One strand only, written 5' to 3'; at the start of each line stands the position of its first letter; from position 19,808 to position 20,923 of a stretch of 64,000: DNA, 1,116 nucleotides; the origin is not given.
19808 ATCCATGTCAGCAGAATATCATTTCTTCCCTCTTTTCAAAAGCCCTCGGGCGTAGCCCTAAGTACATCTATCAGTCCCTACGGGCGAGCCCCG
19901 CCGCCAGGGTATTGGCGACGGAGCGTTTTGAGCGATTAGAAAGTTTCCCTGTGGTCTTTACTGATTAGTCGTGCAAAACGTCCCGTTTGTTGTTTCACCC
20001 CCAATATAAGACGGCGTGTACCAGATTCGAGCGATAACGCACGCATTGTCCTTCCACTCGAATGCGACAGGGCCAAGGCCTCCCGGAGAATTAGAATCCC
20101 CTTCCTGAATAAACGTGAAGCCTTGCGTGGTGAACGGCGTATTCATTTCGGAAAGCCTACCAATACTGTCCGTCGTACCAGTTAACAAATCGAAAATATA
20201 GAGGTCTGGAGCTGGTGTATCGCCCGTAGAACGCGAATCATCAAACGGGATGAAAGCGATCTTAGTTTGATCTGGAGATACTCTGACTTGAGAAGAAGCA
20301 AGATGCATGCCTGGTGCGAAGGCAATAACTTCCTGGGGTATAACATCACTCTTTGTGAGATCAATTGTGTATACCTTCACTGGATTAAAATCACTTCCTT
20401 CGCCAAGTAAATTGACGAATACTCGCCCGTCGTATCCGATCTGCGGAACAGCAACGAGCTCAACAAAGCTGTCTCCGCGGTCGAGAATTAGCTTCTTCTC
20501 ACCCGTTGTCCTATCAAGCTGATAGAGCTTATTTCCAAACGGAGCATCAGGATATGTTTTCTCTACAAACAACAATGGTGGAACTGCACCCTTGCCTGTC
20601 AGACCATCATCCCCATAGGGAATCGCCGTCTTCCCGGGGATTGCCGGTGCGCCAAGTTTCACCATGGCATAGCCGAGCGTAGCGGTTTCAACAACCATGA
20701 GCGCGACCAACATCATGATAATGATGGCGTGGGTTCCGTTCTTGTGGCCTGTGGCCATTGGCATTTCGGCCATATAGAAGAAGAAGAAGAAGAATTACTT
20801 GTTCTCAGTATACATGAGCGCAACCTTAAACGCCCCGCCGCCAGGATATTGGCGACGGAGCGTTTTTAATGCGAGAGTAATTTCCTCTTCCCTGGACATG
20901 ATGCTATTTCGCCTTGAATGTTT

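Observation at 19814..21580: Tandem surface-protein cassettes: identical promoter/mini-ORF leader and 3' stem-loop around non-homologous bodies, with a (TTC)6 tract in one 5'UTR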

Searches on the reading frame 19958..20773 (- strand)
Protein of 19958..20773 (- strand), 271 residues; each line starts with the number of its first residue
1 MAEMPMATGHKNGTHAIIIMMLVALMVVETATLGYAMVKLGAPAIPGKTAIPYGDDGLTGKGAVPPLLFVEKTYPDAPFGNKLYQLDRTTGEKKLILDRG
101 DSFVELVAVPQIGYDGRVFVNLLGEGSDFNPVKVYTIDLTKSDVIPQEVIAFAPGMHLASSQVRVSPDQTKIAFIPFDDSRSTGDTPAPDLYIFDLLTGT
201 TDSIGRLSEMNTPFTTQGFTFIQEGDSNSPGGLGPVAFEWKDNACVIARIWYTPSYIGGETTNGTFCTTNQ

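Call 9: search_protein_families(library=pfam, proteins=[window:19958-20773:-], max_evalue=1)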
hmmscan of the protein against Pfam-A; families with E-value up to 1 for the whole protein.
window:19958-20773:- (271 aa): 0 families

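Call 10: find_encoding_contigs(protein=window:19958-20773:-, flank=5000, max_places=10)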
Protein window:19958-20773:- (271 aa): 1 contig read that carries it; 1 place shown.
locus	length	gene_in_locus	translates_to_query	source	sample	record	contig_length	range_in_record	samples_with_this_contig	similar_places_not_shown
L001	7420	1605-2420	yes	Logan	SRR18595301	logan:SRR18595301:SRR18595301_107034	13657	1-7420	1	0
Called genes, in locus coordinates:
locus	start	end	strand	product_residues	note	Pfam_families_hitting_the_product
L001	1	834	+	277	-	?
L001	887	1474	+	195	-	-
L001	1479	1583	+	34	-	-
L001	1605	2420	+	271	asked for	-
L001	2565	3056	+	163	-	PF01569:PAP2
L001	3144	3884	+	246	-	PF00483:NTP_transferase, PF12804:NTP_transf_3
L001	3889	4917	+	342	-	PF02618:YceG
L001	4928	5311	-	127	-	-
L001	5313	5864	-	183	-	-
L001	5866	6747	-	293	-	-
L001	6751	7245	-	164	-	-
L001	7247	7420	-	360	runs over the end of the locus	PF00482:T2SSF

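Call 14: find_homologous_proteins(query=window:19958-20773:-)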
Query window:19958-20773:- (271 aa): 6 proteins with E <= 0.001 among 905 candidates.
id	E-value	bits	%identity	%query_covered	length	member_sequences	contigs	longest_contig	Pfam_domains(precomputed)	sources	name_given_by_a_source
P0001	9.7e-180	614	100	100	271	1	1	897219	-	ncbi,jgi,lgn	ncbi:MAG: hypothetical protein WC813_02675 [Patescibacteria group bacterium]|jgi:hypothetical protei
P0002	2.7e-48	183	40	99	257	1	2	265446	-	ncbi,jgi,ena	ncbi:MAG: hypothetical protein WC802_00115 [Patescibacteria group bacterium]|jgi:hypothetical protei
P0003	3.9e-23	100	39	63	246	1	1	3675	-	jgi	-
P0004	4.2e-23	100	33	93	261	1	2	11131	-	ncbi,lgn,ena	-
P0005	8.6e-7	47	67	18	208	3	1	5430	-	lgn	-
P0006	2.1e-5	42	84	11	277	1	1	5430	-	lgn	-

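Call 16: find_encoding_contigs(protein=P0005, flank=10000, max_places=10)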
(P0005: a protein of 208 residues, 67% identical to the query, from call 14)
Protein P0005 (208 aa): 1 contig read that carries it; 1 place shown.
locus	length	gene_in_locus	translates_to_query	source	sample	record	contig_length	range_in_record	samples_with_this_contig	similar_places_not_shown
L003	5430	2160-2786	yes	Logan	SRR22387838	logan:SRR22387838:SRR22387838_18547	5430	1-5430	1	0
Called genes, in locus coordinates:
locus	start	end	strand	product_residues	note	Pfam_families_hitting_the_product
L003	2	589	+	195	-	?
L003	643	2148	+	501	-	PF01743:PolyA_pol, PF12627:PolyA_pol_RNAbd, PF01966:HD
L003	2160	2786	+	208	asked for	-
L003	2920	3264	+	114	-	-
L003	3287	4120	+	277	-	-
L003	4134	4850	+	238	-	PF00730:HhH-GPD, PF00633:HHH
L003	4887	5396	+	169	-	PF01569:PAP2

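Call 19: find_encoding_contigs(protein=P0002, flank=10000, max_places=6)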
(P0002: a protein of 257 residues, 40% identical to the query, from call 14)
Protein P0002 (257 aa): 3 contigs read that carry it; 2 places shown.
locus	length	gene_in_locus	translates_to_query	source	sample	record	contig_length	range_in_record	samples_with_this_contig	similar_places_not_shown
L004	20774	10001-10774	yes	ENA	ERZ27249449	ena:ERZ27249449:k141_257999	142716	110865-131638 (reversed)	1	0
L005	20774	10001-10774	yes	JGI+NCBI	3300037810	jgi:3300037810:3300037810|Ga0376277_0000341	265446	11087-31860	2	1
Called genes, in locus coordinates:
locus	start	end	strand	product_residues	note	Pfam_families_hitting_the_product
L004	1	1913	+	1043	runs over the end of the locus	PF02463:SMC_N (faint), PF13304:AAA_21 (faint), PF13481:AAA_25 (faint), PF13555:AAA_29 (faint), PF20720:nSTAND3 (faint), PF17760:UvrA_inter, PF00684:DnaJ_CXXCXGXG (faint), PF00005:ABC_tran (weak)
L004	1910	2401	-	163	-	PF07884:VKOR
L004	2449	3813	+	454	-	PF01541:GIY-YIG (weak), PF27096:UvrC_M, PF02151:UVR, PF08459:UvrC_RNaseH_dom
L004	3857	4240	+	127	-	-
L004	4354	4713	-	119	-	-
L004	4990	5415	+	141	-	PF02381:MraZ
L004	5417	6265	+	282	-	PF01795:Methyltransf_5, PF13649:Methyltransf_25 (faint)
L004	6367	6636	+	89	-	-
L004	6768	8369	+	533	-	PF01676:Metalloenzyme, PF06415:iPGM_N, PF01663:Phosphodiest (weak)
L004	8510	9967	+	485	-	PF01743:PolyA_pol, PF12627:PolyA_pol_RNAbd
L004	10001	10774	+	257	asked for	-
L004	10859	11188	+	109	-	-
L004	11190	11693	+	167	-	PF01569:PAP2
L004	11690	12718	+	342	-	PF02618:YceG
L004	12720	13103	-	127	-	-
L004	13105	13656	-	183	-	-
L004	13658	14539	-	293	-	-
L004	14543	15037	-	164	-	PF07963:N_methyl (weak)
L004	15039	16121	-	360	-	PF00482:T2SSF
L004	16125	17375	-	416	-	PF00437:T2SSE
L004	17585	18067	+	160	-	PF07963:N_methyl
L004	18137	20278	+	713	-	PF00580:UvrD-helicase, PF13604:AAA_30 (faint), PF01443:Viral_helicase1 (faint), PF13245:AAA_19, PF13361:UvrD_C, PF13538:UvrD_C_2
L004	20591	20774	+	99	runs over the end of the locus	PF02604:PhdYeFM_antitox (weak)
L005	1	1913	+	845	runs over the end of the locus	PF02463:SMC_N (faint), PF13304:AAA_21 (faint), PF13481:AAA_25 (faint), PF13555:AAA_29 (faint), PF20720:nSTAND3 (faint), PF17760:UvrA_inter, PF00684:DnaJ_CXXCXGXG (faint), PF00005:ABC_tran (weak)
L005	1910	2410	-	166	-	PF07884:VKOR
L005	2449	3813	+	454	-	PF01541:GIY-YIG (weak), PF27096:UvrC_M, PF02151:UVR, PF08459:UvrC_RNaseH_dom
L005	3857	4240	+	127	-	-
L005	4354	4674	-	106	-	-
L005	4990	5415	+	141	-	PF02381:MraZ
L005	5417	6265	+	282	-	PF01795:Methyltransf_5, PF13649:Methyltransf_25 (faint)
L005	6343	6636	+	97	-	-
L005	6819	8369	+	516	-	PF01676:Metalloenzyme, PF06415:iPGM_N, PF01663:Phosphodiest (weak)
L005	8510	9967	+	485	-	PF01743:PolyA_pol, PF12627:PolyA_pol_RNAbd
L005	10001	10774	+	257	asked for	-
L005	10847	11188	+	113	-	-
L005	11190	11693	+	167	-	PF01569:PAP2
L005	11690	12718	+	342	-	PF02618:YceG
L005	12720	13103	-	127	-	-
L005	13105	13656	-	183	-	-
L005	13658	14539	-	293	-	-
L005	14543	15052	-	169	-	PF07963:N_methyl (weak)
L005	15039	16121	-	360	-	PF00482:T2SSF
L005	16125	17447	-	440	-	PF00437:T2SSE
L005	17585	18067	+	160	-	PF07963:N_methyl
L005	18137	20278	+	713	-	PF00580:UvrD-helicase, PF13604:AAA_30 (faint), PF01443:Viral_helicase1 (faint), PF13245:AAA_19, PF13361:UvrD_C, PF13538:UvrD_C_2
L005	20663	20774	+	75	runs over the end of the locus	PF02604:PhdYeFM_antitox (weak)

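Call 20: find_encoding_contigs(protein=P0004, flank=10000, max_places=6)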
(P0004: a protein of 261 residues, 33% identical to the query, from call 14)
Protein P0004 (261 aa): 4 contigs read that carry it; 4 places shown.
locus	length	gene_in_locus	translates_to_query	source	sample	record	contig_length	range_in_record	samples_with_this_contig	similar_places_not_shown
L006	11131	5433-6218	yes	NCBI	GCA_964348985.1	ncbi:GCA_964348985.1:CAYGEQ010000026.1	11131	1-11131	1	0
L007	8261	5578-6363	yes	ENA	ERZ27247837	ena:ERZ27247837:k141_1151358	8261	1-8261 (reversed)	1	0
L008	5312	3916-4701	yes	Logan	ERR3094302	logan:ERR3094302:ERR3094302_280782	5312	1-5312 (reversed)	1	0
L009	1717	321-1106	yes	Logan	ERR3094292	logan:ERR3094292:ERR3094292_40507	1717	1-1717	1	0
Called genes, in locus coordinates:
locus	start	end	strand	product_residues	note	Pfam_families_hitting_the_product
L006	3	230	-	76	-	?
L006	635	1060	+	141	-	PF02381:MraZ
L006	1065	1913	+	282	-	PF01795:Methyltransf_5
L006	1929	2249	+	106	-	-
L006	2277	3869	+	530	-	PF01676:Metalloenzyme, PF06415:iPGM_N, PF01663:Phosphodiest (weak)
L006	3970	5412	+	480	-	PF01743:PolyA_pol, PF12627:PolyA_pol_RNAbd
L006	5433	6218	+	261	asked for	-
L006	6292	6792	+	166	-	PF01569:PAP2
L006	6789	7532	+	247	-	PF00483:NTP_transferase, PF12804:NTP_transf_3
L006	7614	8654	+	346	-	PF02618:YceG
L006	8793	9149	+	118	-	PF04480:DUF559, PF18741:MTES_1575 (weak)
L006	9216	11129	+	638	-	?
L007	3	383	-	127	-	?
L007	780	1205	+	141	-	PF02381:MraZ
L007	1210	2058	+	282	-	PF01795:Methyltransf_5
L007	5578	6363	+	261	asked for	-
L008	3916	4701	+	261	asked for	-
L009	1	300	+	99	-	?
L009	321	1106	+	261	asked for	-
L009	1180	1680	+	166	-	PF01569:PAP2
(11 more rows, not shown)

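Call 37: search_protein_families(library=pfam, proteins=[P0006, L003:2920-3264:+, L003:4134-4850:+, P0002, P0004, P0003], max_evalue=1)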
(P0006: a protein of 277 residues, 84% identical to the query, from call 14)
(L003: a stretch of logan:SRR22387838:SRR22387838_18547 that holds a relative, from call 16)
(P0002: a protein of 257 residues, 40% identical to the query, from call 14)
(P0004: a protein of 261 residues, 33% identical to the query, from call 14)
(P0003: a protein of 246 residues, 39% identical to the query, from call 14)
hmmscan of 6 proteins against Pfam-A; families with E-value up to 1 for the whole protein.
P0006 (277 aa): 1 family
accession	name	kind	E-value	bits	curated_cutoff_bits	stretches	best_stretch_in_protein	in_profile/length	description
PF13605.11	DUF4141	-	0.065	13.1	30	0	10-36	2-28/53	Domain of unknown function (DUF4141)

L003:2920-3264:+ (114 aa): 0 families

L003:4134-4850:+ (238 aa): 7 families
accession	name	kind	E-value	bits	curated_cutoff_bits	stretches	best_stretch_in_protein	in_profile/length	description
PF00730.31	HhH-GPD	-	4.2e-24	85.4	26.2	1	34-168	1-107/108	HhH-GPD superfamily base excision DNA repair protein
PF00633.29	HHH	-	1.3e-08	34.7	24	1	100-126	2-28/30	Helix-hairpin-helix motif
PF10576.14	EndIII_4Fe-2S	-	0.0095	16.7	20.5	1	187-203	1-17/17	Iron-sulfur binding domain of endonuclease III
PF21176.3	RecR_HhH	-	0.016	15.5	27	1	109-122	6-19/45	RecR, helix-hairpin-helix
PF14520.12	HHH_5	-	0.017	16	27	1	107-128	33-54/57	Helix-hairpin-helix domain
PF14716.13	HHH_8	-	0.074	13.9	30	1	69-125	13-64/73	Helix-hairpin-helix domain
PF21701.3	GLOD4_C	-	0.16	12.5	27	1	97-136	17-56/66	Glyoxalasedomain-containing protein 4-like, C-terminal domain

P0002 (257 aa): 0 families

P0004 (261 aa): 0 families

P0003 (246 aa): 0 families

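Call 54: find_encoding_contigs(protein=P0003, flank=5000, max_places=5)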
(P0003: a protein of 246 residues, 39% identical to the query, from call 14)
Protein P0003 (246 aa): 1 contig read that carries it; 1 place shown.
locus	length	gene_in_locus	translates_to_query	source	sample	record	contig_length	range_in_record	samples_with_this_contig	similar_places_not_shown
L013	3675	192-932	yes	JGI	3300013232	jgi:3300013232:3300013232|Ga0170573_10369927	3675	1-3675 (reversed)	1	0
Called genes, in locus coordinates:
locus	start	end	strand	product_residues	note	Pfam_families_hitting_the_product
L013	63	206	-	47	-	-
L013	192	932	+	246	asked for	-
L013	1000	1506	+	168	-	PF01569:PAP2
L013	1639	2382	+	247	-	PF00483:NTP_transferase, PF12804:NTP_transf_3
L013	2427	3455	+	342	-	PF02618:YceG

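Call 55: predict_structure(alignment_id=A3)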
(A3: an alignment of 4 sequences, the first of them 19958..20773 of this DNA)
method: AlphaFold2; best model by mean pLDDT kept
length: 271 residues; sequences in the alignment: 4
mean_pLDDT: 61.1   pTM: 0.62
mean pLDDT of the five models: 61.1, 60.9, 59.3, 57.2, 55.6
residues with pLDDT >= 90: 0; 70-90: 120; 50-70: 54; < 50: 97
segments of 3 or more residues with pLDDT < 50: 1-62, 125-128, 211-233, 254-258
pLDDT, mean of each block of 10 residues (from residue 1): 35 38 35 32 27 30 69 73 80 86 80 81 57 79 75 61 79 75 57 84 76 42 36 59 82 51 73 36
secondary structure, 60 per line:
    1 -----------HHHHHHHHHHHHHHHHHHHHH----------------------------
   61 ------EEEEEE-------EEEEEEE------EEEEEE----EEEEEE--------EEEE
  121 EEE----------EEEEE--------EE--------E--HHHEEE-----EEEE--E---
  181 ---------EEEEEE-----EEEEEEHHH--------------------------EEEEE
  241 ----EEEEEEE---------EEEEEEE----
elements in order: H12-32 E67-72 E80-86 E93-98 E103-108 E117-123 E134-138 E163-165 E171-174 E190-195 E201-206 E236-240 E245-251 E261-267

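Call 60: search_protein_representatives(alignment_id=A3)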
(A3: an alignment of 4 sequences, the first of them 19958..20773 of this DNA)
Query: 4 sequences, 264 profile positions. Proteins with E-value up to 0.001 (for the whole library): 193; up to 1e-10: 74; up to 1e-30: 20. The best 150 are listed.
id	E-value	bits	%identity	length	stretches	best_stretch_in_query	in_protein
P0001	6.7e-119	412.4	-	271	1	1-263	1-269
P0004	7.9e-114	395.8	-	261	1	1-264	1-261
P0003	1.0e-99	349.5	-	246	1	6-263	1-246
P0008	8.5e-86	303.9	-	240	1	21-263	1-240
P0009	1.8e-49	184.8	-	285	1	13-261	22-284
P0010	7.9e-48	179.4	-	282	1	11-263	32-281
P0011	2.8e-47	177.6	-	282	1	10-263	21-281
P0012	2.5e-44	168.0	-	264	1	7-263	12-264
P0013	2.6e-42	161.3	-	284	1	12-262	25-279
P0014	8.0e-42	159.7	-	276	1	10-261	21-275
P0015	3.2e-41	157.8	-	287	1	13-253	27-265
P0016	2.6e-40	154.8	-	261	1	12-261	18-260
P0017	1.7e-39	152.1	-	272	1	4-255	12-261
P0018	7.8e-37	143.4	-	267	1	17-262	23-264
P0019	1.7e-36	142.3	-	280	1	16-262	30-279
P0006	3.4e-11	59.3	-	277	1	9-66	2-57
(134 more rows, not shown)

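Call 64: find_encoding_contigs(protein=P0009, flank=4000, max_places=3)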
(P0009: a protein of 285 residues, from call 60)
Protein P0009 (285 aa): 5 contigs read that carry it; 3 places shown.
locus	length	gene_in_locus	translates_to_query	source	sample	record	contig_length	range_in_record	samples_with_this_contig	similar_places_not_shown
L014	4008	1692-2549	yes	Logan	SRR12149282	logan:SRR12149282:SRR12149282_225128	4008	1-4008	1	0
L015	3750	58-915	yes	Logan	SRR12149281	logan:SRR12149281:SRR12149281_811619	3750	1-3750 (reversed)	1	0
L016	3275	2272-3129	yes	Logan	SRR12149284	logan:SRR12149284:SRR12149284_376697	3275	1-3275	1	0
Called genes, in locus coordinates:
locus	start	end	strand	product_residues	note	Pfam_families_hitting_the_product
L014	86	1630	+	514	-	PF01743:PolyA_pol, PF12627:PolyA_pol_RNAbd, PF13735:tRNA_NucTran2_2 (weak)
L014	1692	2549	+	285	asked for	-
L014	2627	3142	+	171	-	PF01569:PAP2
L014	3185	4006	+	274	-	?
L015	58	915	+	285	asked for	-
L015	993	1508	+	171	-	PF01569:PAP2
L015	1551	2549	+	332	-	PF02618:YceG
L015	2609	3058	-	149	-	-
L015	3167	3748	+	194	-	?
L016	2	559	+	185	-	?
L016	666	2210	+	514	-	PF01743:PolyA_pol, PF12627:PolyA_pol_RNAbd, PF13735:tRNA_NucTran2_2 (weak)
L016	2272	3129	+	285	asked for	-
